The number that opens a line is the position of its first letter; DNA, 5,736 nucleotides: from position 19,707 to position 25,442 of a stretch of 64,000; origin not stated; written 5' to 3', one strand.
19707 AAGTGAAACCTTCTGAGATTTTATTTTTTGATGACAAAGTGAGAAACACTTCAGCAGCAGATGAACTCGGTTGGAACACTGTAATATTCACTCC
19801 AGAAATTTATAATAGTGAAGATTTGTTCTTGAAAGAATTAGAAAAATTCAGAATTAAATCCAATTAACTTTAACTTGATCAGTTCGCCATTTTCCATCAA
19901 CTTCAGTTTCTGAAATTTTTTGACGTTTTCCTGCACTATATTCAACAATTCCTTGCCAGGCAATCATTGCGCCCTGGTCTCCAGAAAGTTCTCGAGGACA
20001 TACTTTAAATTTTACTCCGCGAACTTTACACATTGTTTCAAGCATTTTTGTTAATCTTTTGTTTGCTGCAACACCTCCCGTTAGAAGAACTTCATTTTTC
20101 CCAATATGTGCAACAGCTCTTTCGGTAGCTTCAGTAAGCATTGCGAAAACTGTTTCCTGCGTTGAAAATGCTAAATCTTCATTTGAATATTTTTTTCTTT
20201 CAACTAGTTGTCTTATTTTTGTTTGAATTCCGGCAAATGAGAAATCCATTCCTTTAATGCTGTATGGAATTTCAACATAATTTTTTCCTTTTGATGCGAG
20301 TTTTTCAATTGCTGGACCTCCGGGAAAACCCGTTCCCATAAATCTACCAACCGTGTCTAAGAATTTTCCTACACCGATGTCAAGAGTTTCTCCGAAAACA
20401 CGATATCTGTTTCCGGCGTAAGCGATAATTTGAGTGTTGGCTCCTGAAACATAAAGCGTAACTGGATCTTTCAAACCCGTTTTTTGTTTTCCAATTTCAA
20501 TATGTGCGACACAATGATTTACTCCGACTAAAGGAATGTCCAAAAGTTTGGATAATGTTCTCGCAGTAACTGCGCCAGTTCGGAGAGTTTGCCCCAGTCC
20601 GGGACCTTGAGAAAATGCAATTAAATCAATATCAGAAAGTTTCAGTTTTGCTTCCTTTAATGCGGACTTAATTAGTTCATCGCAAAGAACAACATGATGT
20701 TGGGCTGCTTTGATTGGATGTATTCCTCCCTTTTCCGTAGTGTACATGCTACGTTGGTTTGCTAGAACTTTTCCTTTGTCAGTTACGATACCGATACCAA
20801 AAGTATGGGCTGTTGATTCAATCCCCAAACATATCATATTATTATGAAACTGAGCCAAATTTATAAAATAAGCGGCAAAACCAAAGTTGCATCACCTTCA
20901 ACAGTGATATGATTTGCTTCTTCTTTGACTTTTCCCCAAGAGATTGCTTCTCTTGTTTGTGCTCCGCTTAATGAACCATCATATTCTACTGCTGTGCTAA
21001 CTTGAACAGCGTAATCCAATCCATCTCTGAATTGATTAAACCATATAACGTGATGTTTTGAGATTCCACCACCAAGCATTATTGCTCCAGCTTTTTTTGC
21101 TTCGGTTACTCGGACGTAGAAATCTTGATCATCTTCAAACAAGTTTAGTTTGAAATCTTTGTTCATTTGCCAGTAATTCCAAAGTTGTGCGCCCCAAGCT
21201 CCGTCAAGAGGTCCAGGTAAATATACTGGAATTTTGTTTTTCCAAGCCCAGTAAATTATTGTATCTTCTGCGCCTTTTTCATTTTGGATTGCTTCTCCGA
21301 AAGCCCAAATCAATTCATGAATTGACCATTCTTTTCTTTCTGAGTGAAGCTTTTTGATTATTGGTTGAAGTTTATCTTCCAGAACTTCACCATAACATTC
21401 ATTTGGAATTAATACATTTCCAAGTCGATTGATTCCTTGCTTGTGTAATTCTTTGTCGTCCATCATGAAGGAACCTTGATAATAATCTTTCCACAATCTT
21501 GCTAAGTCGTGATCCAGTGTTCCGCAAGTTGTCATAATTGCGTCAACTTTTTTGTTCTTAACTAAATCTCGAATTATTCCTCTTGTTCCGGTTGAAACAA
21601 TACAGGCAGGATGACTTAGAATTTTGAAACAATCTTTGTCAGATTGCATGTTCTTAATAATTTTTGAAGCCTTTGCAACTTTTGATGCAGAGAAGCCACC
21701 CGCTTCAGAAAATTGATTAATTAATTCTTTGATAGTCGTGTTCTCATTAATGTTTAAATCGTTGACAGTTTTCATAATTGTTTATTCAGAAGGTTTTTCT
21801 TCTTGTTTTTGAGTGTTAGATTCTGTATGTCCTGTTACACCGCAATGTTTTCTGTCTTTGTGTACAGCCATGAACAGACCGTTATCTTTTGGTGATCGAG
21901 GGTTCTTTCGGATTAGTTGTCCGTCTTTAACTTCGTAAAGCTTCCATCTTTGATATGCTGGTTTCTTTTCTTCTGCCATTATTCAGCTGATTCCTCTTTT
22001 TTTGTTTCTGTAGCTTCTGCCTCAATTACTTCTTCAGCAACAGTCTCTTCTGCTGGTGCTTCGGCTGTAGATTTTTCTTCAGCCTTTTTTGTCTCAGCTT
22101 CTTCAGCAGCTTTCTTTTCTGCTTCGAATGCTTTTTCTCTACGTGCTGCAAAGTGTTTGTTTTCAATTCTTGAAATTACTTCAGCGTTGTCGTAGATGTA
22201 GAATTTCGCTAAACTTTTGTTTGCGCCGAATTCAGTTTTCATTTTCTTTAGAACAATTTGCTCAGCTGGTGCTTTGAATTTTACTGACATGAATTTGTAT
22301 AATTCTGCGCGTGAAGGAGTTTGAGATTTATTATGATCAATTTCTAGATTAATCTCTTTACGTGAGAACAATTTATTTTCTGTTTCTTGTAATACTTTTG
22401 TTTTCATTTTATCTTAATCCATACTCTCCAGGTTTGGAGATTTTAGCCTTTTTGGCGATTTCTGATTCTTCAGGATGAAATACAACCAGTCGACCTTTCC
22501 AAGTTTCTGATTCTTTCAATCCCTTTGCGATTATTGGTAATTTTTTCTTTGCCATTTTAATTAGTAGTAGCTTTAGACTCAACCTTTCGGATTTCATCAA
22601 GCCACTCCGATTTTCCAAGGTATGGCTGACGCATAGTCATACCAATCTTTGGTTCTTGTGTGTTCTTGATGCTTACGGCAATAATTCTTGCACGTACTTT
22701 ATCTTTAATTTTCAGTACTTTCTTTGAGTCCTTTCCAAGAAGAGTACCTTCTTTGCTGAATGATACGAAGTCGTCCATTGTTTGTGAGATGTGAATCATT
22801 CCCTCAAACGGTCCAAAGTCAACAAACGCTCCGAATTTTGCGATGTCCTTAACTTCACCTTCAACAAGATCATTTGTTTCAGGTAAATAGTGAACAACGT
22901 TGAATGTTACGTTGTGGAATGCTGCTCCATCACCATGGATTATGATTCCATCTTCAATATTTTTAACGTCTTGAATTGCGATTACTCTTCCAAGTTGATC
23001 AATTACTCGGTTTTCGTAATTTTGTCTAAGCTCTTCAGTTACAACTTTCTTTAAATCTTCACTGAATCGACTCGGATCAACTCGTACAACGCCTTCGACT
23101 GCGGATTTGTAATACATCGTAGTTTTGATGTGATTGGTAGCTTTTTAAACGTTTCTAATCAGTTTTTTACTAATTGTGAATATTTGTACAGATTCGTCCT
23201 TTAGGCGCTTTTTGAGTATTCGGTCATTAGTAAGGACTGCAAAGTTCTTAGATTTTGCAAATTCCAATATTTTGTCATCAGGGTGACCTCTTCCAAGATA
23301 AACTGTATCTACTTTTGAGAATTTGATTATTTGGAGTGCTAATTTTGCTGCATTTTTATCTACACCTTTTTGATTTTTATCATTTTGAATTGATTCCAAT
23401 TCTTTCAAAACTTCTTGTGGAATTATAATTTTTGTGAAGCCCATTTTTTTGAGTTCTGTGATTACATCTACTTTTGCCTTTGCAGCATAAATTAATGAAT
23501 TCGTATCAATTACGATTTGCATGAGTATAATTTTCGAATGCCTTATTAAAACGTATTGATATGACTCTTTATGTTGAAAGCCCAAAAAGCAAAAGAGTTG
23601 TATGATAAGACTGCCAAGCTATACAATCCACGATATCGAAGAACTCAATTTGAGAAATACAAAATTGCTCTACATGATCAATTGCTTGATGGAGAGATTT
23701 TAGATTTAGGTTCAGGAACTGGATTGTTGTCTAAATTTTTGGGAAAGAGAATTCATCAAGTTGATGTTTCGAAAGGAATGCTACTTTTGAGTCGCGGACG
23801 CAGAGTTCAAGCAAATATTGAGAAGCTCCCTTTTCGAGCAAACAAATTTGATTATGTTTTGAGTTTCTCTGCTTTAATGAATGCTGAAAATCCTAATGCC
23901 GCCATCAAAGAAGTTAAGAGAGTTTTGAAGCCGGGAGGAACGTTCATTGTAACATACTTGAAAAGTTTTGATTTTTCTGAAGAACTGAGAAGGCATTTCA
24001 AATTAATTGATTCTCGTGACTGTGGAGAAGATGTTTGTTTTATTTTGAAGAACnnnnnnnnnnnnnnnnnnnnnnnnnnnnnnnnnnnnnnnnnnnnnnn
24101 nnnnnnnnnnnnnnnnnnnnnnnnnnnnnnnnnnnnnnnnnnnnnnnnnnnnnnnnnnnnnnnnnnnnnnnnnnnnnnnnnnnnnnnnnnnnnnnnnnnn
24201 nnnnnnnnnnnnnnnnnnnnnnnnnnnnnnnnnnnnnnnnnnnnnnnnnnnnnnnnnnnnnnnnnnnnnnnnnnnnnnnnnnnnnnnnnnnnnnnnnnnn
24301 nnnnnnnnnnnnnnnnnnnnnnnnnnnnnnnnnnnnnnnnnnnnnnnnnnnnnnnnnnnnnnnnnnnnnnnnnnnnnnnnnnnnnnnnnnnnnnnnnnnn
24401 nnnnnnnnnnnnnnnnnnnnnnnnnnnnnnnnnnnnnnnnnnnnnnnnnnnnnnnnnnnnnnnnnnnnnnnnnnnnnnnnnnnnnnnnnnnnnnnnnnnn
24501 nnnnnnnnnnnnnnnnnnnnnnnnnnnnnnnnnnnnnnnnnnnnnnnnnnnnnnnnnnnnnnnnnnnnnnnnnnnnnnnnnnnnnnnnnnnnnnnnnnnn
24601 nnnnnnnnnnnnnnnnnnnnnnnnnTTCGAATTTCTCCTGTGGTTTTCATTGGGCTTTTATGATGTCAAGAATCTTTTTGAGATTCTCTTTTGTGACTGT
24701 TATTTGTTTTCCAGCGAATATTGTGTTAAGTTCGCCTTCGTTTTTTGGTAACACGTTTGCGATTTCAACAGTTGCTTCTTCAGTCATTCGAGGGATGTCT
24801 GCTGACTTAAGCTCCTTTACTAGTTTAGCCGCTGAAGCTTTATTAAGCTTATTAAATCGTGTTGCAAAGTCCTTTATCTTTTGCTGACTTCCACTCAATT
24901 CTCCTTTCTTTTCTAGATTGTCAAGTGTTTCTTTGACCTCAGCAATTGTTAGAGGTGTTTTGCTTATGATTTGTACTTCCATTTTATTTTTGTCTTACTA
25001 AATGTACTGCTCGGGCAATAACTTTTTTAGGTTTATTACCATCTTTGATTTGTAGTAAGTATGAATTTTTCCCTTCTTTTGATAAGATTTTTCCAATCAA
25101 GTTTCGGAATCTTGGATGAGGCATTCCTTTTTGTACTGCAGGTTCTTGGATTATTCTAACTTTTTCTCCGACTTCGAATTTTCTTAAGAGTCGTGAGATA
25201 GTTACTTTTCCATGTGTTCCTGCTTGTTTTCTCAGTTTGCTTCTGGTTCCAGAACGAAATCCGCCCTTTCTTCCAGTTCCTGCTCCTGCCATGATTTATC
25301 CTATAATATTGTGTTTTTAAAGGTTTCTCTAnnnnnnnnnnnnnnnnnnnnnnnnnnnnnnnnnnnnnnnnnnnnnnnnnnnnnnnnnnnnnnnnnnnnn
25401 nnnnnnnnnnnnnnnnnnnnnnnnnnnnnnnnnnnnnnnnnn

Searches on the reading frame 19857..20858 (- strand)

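Call 62: search_protein_families(library=pfam, proteins=[window:19857-20858:-], max_evalue=0.001)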
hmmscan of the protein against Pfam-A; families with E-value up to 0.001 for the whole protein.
window:19857-20858:- (334 aa): 3 families
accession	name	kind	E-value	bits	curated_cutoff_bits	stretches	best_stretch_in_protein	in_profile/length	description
PF00814.31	TsaD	-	2.8e-81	273.5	24.8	1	36-301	10-264/264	tRNA N6-adenosine threonylcarbamoyltransferase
PF22521.2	HypF_C_2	-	2.1e-10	41.3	27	1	183-294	122-234/241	Carbamoyltransferase, Kae1-like Domain, second subdomain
PF01869.26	BcrAD_BadFG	-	8e-05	22.7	31.5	0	37-285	20-252/271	BadF/BadG/BcrA/BcrD ATPase family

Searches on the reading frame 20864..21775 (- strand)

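Call 62: search_protein_families(library=pfam, proteins=[window:20864-21775:-], max_evalue=0.001)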
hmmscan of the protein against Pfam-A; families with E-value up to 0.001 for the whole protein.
window:20864-21775:- (304 aa): 1 family
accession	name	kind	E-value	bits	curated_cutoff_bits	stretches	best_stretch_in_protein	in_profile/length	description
PF01916.23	DS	-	1.2e-103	346.8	27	1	17-303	1-284/288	Deoxyhypusine synthase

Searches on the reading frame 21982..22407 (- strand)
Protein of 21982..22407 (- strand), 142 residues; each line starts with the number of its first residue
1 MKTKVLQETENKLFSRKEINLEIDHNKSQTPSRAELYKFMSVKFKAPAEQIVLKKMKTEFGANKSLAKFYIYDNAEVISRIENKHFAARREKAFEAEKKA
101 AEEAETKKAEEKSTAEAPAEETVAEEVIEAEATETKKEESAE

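Call 62: search_protein_families(library=pfam, proteins=[window:21982-22407:-], max_evalue=0.001)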
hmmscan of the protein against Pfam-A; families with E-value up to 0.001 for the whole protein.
window:21982-22407:- (142 aa): 1 family
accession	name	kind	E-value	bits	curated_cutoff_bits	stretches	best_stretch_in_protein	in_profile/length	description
PF01282.25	Ribosomal_S24e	-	1e-21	77.3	24.5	1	5-97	2-93/95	Ribosomal protein S24e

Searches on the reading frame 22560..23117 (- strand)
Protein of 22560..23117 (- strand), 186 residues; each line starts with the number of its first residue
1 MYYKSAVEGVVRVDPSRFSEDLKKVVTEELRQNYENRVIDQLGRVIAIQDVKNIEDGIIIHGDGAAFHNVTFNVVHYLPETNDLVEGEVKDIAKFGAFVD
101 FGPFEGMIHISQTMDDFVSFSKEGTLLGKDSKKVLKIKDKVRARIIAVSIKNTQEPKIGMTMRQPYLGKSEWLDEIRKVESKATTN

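Call 63: search_protein_families(library=pfam, proteins=[window:22560-23117:-], max_evalue=0.001)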
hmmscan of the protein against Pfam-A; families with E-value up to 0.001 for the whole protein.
window:22560-23117:- (186 aa): 2 families
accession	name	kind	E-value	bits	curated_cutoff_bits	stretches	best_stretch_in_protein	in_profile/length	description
PF03876.22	SHS2_Rpb7-N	-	2e-15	57.1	24.8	1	8-64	1-57/57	SHS2 domain found in N terminus of Rpb7p/Rpc25p/MJ0397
PF00575.29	S1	-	2.1e-14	54.1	22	1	79-149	2-63/74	S1 RNA binding domain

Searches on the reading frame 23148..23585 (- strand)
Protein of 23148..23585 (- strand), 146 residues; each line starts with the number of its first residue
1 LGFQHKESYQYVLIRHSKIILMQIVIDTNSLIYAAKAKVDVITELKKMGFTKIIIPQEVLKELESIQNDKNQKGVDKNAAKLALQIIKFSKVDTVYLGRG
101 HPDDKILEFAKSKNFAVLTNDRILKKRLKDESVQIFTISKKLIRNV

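Call 63: search_protein_families(library=pfam, proteins=[window:23148-23585:-], max_evalue=0.001)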
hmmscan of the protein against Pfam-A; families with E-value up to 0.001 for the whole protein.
window:23148-23585:- (146 aa): 5 families
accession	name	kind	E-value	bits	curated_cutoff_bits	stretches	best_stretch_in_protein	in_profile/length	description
PF18477.7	PIN_9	-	3.1e-22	79.4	26.3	1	24-138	1-113/116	PIN like domain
PF13638.12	PIN_4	-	1.9e-07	31.8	21.9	1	24-92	1-64/132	PIN domain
PF01850.27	PIN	-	8.2e-06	26.9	23.6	1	24-123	1-95/120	PIN domain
PF13470.12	PIN_3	-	0.00054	21.2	27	1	24-115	2-106/115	PIN domain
PF18480.7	DUF5615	-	0.00092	19.5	23.8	0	89-122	24-56/110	Domain of unknown function (DUF5615)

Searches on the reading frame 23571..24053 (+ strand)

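Call 63: search_protein_families(library=pfam, proteins=[window:23571-24053:+], max_evalue=0.001)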
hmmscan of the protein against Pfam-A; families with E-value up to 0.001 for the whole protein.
window:23571-24053:+ (161 aa): 8 families
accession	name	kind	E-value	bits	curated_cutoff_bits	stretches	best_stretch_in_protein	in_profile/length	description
PF08241.18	Methyltransf_11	-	4.3e-21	75.8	21.2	1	44-127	1-95/95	Methyltransferase domain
PF13649.12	Methyltransf_25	-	4.7e-15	56.5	27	1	43-123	1-97/97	Methyltransferase domain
PF13847.12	Methyltransf_31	-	5.6e-15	55.7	27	1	42-131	6-113/145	Methyltransferase domain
PF08242.18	Methyltransf_12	-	1.9e-11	45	30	1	44-125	1-98/98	Methyltransferase domain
PF13489.12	Methyltransf_23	-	4.8e-11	43.1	27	1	37-145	20-134/164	Methyltransferase domain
PF01209.24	Ubie_methyltran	-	5.4e-08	32.9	20.1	1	61-128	75-152/233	ubiE/COQ5 methyltransferase family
PF05148.21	Methyltransf_8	-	6e-06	26.7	27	1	39-132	72-161/219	Hypothetical methyltransferase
PF05175.20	MTS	-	0.00014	22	23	0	37-143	30-154/170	Methyltransferase small domain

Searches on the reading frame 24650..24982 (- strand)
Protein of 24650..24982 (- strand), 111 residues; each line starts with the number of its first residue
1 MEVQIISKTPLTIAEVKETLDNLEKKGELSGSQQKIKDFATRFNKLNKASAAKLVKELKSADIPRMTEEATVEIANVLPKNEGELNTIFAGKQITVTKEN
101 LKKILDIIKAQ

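Call 63: search_protein_families(library=pfam, proteins=[window:24650-24982:-], max_evalue=0.001)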
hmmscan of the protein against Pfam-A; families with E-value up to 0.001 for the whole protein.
window:24650-24982:- (111 aa): 1 family
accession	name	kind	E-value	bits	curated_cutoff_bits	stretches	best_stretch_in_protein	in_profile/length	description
PF03874.21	RNA_pol_Rpb4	-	3.4e-09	37.4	25.6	1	15-109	6-113/116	RNA polymerase Rpb4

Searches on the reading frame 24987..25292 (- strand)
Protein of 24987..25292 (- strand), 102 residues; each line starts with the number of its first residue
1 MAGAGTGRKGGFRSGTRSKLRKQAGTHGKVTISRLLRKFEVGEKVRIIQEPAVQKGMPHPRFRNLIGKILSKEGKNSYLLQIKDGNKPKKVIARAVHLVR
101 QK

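Call 63: search_protein_families(library=pfam, proteins=[window:24987-25292:-], max_evalue=0.001)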
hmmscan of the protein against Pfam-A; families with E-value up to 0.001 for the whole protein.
window:24987-25292:- (102 aa): 1 family
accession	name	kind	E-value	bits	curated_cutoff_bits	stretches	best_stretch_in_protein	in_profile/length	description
PF01157.24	Ribosomal_L21e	-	4.5e-24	84.6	27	1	8-102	3-100/101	Ribosomal protein L21e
